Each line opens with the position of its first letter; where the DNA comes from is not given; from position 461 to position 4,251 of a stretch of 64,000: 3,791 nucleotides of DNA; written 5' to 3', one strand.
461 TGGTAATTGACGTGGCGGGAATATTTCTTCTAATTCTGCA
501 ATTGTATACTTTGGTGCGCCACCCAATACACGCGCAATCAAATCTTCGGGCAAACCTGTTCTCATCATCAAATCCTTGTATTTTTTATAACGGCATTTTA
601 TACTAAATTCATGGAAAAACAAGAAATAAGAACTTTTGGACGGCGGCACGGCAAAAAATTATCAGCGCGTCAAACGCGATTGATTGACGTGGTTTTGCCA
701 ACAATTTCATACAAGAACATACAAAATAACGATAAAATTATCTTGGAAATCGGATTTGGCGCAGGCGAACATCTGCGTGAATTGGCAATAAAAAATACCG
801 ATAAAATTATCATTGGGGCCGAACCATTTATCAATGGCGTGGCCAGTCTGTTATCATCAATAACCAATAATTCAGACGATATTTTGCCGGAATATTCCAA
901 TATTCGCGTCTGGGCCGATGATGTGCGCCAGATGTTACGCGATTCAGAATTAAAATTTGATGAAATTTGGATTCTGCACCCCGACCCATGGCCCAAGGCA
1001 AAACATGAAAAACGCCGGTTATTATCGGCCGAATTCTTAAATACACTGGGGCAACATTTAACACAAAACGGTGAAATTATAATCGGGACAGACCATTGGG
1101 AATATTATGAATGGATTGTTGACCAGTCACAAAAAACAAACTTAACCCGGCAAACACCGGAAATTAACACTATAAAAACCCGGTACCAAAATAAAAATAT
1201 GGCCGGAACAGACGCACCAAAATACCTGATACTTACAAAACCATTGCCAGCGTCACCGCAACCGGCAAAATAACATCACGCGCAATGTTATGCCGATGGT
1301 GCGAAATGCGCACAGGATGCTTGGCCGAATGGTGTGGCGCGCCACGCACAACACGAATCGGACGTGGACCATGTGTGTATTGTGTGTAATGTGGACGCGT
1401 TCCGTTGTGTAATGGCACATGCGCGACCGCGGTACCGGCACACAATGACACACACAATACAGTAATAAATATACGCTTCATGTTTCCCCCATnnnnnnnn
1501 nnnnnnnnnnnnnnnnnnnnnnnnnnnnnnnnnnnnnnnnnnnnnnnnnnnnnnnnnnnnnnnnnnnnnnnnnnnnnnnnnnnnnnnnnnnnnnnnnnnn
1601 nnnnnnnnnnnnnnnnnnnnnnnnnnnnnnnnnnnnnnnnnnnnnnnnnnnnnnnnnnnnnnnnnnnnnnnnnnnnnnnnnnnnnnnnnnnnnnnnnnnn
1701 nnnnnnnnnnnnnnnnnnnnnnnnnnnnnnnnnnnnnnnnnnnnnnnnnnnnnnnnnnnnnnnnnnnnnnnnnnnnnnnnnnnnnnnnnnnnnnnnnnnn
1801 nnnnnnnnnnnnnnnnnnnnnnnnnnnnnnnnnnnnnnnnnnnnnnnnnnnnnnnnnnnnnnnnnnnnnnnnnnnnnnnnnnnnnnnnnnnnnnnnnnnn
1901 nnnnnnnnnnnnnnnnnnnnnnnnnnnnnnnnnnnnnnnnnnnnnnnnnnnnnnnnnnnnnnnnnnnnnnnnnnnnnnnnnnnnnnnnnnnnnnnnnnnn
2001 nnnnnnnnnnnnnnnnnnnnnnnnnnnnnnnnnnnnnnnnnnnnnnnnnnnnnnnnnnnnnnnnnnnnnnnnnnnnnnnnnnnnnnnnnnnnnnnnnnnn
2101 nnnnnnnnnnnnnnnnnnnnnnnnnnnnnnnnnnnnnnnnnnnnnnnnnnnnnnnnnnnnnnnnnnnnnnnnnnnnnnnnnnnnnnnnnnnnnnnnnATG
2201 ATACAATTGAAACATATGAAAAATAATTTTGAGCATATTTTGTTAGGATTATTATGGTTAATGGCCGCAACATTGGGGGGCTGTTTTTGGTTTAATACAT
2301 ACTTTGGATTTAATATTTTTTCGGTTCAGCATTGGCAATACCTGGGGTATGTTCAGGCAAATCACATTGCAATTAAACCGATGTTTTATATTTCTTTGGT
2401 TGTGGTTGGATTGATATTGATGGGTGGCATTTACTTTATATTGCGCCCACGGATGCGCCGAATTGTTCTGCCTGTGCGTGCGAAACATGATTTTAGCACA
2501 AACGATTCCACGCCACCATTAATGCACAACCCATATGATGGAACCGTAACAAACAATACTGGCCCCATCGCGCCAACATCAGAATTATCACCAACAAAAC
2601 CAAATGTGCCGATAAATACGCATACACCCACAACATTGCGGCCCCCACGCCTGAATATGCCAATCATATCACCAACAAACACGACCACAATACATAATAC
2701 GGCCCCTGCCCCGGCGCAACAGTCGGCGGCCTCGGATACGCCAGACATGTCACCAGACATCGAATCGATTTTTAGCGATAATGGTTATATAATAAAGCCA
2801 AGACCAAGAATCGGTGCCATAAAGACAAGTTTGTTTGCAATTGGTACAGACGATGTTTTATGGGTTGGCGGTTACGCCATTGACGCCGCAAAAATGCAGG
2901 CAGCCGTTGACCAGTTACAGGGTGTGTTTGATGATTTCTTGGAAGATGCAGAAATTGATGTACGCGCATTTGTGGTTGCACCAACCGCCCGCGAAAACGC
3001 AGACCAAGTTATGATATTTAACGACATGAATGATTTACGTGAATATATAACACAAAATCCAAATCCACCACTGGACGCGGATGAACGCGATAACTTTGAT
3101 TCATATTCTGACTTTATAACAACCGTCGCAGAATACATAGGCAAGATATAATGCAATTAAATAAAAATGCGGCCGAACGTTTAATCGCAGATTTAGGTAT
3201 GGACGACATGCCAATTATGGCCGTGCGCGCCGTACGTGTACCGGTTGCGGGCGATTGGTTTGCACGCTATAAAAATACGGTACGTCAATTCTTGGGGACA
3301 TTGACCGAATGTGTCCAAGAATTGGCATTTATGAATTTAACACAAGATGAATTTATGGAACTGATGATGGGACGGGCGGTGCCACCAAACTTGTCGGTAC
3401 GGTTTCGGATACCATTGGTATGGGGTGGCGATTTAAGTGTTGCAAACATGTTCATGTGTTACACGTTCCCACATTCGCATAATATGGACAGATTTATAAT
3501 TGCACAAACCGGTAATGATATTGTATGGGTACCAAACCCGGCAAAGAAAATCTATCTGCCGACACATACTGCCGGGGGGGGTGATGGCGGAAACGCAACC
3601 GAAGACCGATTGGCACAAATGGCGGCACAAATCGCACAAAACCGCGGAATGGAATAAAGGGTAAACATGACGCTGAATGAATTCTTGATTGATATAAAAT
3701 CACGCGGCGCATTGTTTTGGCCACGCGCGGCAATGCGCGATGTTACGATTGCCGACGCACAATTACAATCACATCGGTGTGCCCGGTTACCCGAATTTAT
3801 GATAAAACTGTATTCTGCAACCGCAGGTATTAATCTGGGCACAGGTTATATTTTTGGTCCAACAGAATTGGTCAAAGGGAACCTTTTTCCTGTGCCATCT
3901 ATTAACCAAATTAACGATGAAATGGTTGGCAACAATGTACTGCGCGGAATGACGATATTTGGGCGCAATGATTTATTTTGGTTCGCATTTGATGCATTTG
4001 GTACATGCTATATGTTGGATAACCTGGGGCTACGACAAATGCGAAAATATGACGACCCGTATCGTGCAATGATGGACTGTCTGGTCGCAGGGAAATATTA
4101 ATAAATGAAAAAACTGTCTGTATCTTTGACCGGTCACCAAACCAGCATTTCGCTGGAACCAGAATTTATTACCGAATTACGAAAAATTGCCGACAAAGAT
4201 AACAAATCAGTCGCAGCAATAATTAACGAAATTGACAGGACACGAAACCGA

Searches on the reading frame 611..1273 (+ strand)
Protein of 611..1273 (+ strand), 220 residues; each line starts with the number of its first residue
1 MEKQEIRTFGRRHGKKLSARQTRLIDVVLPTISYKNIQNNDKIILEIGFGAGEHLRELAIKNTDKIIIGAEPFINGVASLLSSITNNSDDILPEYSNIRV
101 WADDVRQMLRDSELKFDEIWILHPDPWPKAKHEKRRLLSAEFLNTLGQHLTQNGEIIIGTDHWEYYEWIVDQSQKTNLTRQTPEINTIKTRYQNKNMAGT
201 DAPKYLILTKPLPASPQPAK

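Call 88: find_encoding_contigs(protein=window:611-1273:+, flank=10000, max_places=2)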
Protein window:611-1273:+ (220 aa): 5 contigs read that carry it; 2 places shown.
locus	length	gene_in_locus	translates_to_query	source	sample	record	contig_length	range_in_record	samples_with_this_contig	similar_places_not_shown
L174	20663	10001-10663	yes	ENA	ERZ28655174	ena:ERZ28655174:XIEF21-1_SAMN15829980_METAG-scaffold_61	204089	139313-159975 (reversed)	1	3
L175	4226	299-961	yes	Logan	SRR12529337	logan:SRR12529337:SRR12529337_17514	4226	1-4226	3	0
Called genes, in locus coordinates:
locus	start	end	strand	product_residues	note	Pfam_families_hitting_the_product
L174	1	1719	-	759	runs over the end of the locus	PF17854:FtsK_alpha, PF01580:FtsK_SpoIIIE, PF01935:DUF87, PF09397:FtsK_gamma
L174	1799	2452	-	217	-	-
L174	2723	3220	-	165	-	PF00226:DnaJ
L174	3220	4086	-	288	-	PF02899:Phage_int_SAM_1, PF00589:Phage_integrase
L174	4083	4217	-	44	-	-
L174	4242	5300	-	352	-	PF03739:LptF_LptG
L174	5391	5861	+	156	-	PF03449:GreA_GreB_N, PF01272:GreA_GreB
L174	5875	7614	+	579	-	PF02518:HATPase_c, PF13589:HATPase_c_3, PF01119:DNA_mis_repair, PF08676:MutL_C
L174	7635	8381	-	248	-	PF03006:HlyIII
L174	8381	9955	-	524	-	PF00749:tRNA-synt_1c, PF19269:Anticodon_2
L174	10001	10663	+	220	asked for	PF02390:Methyltransf_4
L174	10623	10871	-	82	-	-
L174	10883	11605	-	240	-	-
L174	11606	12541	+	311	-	-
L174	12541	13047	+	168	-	-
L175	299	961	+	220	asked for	PF02390:Methyltransf_4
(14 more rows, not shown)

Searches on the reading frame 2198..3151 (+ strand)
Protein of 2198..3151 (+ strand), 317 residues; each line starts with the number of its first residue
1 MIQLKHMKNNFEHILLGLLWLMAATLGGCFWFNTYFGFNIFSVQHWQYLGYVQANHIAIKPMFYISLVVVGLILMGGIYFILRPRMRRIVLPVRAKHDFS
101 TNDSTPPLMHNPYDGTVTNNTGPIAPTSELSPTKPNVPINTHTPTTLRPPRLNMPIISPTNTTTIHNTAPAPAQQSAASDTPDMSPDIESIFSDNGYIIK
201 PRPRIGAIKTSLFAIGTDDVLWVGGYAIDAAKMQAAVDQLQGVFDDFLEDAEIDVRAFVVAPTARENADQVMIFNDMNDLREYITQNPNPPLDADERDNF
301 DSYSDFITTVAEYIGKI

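Call 8: search_protein_families(library=pfam, proteins=[window:2198-3151:+], max_evalue=0.01)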
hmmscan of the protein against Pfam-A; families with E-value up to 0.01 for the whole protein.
window:2198-3151:+ (317 aa): 0 families

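Call 45: search_protein_families(library=padloc, proteins=[window:2198-3151:+], max_evalue=0.1)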
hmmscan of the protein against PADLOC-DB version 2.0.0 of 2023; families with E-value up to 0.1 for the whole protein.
window:2198-3151:+ (317 aa): 0 families

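Call 50: search_solved_structures(query=A5, max_evalue=10)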
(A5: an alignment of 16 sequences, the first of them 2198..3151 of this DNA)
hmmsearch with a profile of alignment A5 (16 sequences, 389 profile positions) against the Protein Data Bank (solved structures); distinct sequences matched with E-value up to 10: 18.
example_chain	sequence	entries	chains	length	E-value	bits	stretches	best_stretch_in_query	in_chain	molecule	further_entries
9dzz_B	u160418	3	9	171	0.027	16.8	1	83-221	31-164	Sec-independent protein translocase protein TatB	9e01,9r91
9ik8_D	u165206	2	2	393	0.53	12.6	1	50-93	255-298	Somatostatin receptor type 1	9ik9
8xio_A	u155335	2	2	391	0.62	12.3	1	50-93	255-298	Somatostatin receptor type 1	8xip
7fd2_C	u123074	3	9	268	0.66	12.2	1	84-145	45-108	capsid protein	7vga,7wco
7v4t_C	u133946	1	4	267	0.74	12.1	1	84-144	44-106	Capsid protein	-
6s7o_C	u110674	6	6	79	1.2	11.4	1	65-106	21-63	Transmembrane protein 258 | Dolichyl-diphosphooligosaccharide--protein glycosyltransferase subunit TMEM258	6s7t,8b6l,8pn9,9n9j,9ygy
8zw8_A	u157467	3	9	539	1.3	11.3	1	60-145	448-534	Trimethylamine transporter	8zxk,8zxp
7xms_R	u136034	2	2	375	1.7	10.9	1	51-104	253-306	Somatostatin receptor type 4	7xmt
9e5c_4u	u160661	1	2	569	1.9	10.7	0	247-278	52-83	TbRSP63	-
7r0w_I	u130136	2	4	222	2.6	10.3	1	41-77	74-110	Cytochrome b6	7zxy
2zt9_A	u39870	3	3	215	2.7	10.2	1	40-77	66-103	Cytochrome b6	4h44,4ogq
6rqf_I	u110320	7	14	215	3.6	9.8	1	41-77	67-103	Cytochrome b6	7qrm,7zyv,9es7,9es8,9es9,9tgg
1vf5_A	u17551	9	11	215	3.7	9.8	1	41-77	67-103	CYTOCHROME B6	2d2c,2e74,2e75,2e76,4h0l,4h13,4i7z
8k60_F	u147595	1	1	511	5.9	9.1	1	104-233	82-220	RNA polymerase principal sigma factor HrdB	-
7vpz_F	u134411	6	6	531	6.3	9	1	104-233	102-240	RNA polymerase principal sigma factor HrdB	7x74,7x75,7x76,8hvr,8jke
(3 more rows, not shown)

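Call 75: search_protein_families(library=pfam, alignment_id=A5, max_evalue=1)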
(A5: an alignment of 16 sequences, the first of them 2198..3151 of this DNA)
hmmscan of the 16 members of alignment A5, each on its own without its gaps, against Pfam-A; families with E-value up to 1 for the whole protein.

A. member 1, window:2198-3151:+ (317 aa): 0 families

B. families by the number of members that match (of 16 scanned): 20 families
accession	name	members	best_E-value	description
PF08378.17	NERD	7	2.5e-05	Nuclease-related domain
PF24021.1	ACT_phage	2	0.018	Phage ACT-like domain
PF18741.7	MTES_1575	2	0.056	REase_MTES_1575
PF03353.20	Lin-8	1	0.0092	Ras-mediated vulval-induction antagonist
PF05104.17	Rib_recp_KP_reg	1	0.01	Ribosome receptor lysine/proline rich region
PF24880.1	DUF7738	1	0.023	Domain of unknown function (DUF7738)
PF16012.10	DUF4780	1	0.025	Domain of unknown function (DUF4780)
PF09687.15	PRESAN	1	0.031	Plasmodium RESA N-terminal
PF15413.13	PH_11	1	0.055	Pleckstrin homology domain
PF13186.11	SPASM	1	0.056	Iron-sulfur cluster-binding domain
PF12496.13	BNIP2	1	0.06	Bcl2-/adenovirus E1B nineteen kDa-interacting protein 2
PF09969.14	DUF2203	1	0.067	Uncharacterized conserved protein (DUF2203)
PF17240.7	DUF5313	1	0.079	Family of unknown function (DUF5313)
PF16857.10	RNA_pol_inhib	1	0.087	RNA polymerase inhibitor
PF00502.25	Phycobilisome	1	0.1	Phycobilisome protein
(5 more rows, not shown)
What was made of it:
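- On NERD nuclease-related domain (X, X'): 7 of 16 X members hit PF08378, best E 2.5e-5 (call 75).
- Closest known: Legionella DotM-DotL. Different: X carries a NERD-like domain (call 75).
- X matches NERD (call 75).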

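Call 91: list_cluster_members(proteins=[L010:1998-4415:+, L010:1701-1997:+, window:2198-3151:+, window:3151-3657:+, window:3667-4101:+, window:39592-40206:+])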
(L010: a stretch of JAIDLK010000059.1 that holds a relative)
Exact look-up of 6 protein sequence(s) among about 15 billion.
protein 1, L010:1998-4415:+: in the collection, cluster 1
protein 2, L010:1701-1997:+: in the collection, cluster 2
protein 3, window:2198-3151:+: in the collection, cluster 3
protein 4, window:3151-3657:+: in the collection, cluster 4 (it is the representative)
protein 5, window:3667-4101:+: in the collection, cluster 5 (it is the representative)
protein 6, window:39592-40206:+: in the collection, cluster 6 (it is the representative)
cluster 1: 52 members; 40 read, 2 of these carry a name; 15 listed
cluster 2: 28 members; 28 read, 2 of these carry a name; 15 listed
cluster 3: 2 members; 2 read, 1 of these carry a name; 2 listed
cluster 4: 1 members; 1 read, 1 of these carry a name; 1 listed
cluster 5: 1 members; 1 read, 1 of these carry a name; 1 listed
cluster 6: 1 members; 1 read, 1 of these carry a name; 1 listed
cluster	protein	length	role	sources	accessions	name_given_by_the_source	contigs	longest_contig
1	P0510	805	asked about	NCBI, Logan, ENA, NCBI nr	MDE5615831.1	MAG: hypothetical protein K2I81_03300 [Alphaproteobacteria bacterium] | hypothetical protein [Alphaproteobacteria bacterium]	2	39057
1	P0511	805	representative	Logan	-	-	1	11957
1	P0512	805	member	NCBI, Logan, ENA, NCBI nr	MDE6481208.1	MAG: hypothetical protein K2L25_00055 [Alphaproteobacteria bacterium] | hypothetical protein [Alphaproteobacteria bacterium]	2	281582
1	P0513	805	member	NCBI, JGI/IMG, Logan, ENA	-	-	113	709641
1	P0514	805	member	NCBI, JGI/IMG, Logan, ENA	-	-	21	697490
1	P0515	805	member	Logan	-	-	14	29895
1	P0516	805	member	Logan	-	-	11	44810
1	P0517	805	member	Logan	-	-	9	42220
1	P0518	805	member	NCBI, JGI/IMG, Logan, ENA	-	-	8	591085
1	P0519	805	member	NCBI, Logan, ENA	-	-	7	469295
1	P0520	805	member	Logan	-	-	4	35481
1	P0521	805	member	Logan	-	-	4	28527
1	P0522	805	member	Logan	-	-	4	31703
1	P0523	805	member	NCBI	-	-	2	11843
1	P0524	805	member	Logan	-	-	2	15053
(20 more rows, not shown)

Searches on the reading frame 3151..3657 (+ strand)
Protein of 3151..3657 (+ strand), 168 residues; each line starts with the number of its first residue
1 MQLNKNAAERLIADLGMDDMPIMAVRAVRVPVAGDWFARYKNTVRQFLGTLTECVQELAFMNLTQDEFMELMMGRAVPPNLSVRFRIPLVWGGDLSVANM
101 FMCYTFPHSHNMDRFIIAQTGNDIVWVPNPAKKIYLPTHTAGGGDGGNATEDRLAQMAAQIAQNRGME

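Call 8: search_protein_families(library=pfam, proteins=[window:3151-3657:+], max_evalue=0.01)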
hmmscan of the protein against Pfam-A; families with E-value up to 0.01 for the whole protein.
window:3151-3657:+ (168 aa): 0 families

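Call 38: search_protein_families(library=pfam, alignment_id=A2, max_evalue=1)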
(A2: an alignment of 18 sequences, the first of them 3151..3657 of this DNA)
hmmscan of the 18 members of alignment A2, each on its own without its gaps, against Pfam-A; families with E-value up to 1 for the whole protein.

A. member 1, window:3151-3657:+ (168 aa): 0 families

B. families by the number of members that match (of 18 scanned): 4 families
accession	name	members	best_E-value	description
PF11337.13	DUF3139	2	0.11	Protein of unknown function (DUF3139)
PF04832.17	SOUL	1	0.029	SOUL heme-binding protein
PF03878.20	YIF1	1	0.073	YIF1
PF06957.17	COPI_C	1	0.47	Coatomer (COPI) alpha subunit C-terminus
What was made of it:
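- On HNH/EndoVII-type toxin domain (Y, Y'): There is no direct Pfam hit for Y (call 38).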

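Call 40: search_solved_structures(query=A2, max_evalue=10)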
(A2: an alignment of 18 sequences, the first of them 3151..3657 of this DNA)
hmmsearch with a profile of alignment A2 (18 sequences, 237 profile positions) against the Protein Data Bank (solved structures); distinct sequences matched with E-value up to 10: 5.
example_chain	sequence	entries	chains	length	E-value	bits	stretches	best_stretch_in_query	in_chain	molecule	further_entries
5hm5_A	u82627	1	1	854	0.66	13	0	63-129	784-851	Topoisomerase V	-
4yei_A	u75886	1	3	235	0.86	12.6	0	59-124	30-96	beta1mut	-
4yc5_A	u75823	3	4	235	0.87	12.6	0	49-99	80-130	beta1 | beta1 protein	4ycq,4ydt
4yfo_A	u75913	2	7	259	1.1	12.3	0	59-125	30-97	beta1_ex1 | 6beta1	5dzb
8suf_A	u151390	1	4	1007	1.2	12.1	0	111-139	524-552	TIR domain-containing protein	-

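Call 45: search_protein_families(library=padloc, proteins=[window:3151-3657:+], max_evalue=0.1)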
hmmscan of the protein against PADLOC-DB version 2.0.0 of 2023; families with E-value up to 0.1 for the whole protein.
window:3151-3657:+ (168 aa): 0 families

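Call 46: search_protein_families(library=phrogs, alignment_id=A2, max_evalue=0.1)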
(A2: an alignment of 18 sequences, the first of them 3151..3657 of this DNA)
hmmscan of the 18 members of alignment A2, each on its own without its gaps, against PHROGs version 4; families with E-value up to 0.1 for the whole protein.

A. member 1, window:3151-3657:+ (168 aa): 1 family
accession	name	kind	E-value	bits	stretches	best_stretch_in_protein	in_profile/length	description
phrog_3428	-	lysis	0.03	15.6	1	36-74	28-66/108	holin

B. families by the number of members that match (of 18 scanned): 7 families
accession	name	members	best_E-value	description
phrog_31266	-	16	8e-12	-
phrog_14497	-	16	1.2e-11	-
phrog_9083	-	1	0.011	-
phrog_3428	-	1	0.03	holin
phrog_18562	-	1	0.031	-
phrog_20207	-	1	0.04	-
phrog_38644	-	1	0.076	-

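Call 98: predict_structure(protein=window:3151-3657:+)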
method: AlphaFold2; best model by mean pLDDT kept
length: 168 residues; sequences in the alignment: 1
mean_pLDDT: 35.6   pTM: 0.20
mean pLDDT of the five models: 35.6, 34.0, 33.9, 32.0, 31.4
residues with pLDDT >= 90: 0; 70-90: 0; 50-70: 1; < 50: 167
segments of 3 or more residues with pLDDT < 50: 1-63, 65-168
pLDDT, mean of each block of 10 residues (from residue 1): 33 36 30 31 37 36 47 39 35 30 33 34 34 29 37 45 43
secondary structure, 60 per line:
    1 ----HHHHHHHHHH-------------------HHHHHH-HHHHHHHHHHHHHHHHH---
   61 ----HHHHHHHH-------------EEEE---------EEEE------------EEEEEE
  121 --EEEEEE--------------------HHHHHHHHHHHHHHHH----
elements in order: H5-14 H34-39 H41-57 H65-72 E86-89 E99-102 E115-120 E123-128 H149-164
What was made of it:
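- On HNH/EndoVII-type toxin domain (Y, Y'): The single-sequence AF2 model of Y' failed, with pLDDT 35.6 (call 98).
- Tried and rejected: The single-sequence model is unusable, with pLDDT 35.6 (call 98).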

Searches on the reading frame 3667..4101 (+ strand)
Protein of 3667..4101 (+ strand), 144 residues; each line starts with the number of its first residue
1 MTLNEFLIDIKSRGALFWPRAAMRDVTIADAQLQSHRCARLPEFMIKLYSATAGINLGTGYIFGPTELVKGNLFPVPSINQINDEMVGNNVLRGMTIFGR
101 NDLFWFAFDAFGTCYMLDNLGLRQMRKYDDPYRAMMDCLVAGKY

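Call 8: search_protein_families(library=pfam, proteins=[window:3667-4101:+], max_evalue=0.01)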
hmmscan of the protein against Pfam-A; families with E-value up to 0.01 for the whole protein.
window:3667-4101:+ (144 aa): 0 families

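Call 39: search_protein_families(library=pfam, alignment_id=A3, max_evalue=1)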
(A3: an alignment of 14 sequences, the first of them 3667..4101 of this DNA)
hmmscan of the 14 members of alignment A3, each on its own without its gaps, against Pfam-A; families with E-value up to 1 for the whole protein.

A. member 1, window:3667-4101:+ (144 aa): 0 families

B. families by the number of members that match (of 14 scanned): 8 families
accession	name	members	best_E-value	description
PF14567.11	SUKH_5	9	6.5e-05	SMI1-KNR4 cell-wall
PF09346.15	SMI1_KNR4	8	1.6e-05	SMI1 / KNR4 family (SUKH-1)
PF14568.11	SUKH_6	6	0.012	SMI1-KNR4 cell-wall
PF22589.2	SPMIP1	1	0.02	Sperm microtubule inner protein 1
PF24175.2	SU10_adaptor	1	0.13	SU10 adaptor protein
PF10353.14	DUF2430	1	0.16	Protein of unknown function (DUF2430)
PF13599.13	Pentapeptide_4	1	0.18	Pentapeptide repeat region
PF17974.7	GalBD_like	1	0.19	Galactose-binding domain-like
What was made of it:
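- On SUKH / SMI1-KNR4 immunity-type proteins (Z, Z'): 9 of 14 family members hit SUKH_5 and 8 of 14 hit SMI1_KNR4 (call 39).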

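Call 41: search_solved_structures(query=A3, max_evalue=10)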
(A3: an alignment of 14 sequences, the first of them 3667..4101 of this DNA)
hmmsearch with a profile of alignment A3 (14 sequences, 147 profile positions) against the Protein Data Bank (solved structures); distinct sequences matched with E-value up to 10: 1.
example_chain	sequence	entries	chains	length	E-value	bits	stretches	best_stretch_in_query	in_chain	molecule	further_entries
2icg_A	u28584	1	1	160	0.42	13.3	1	41-69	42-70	Lin2918 protein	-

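Call 45: search_protein_families(library=padloc, proteins=[window:3667-4101:+], max_evalue=0.1)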
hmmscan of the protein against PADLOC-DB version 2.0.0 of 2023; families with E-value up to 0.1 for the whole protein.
window:3667-4101:+ (144 aa): 0 families
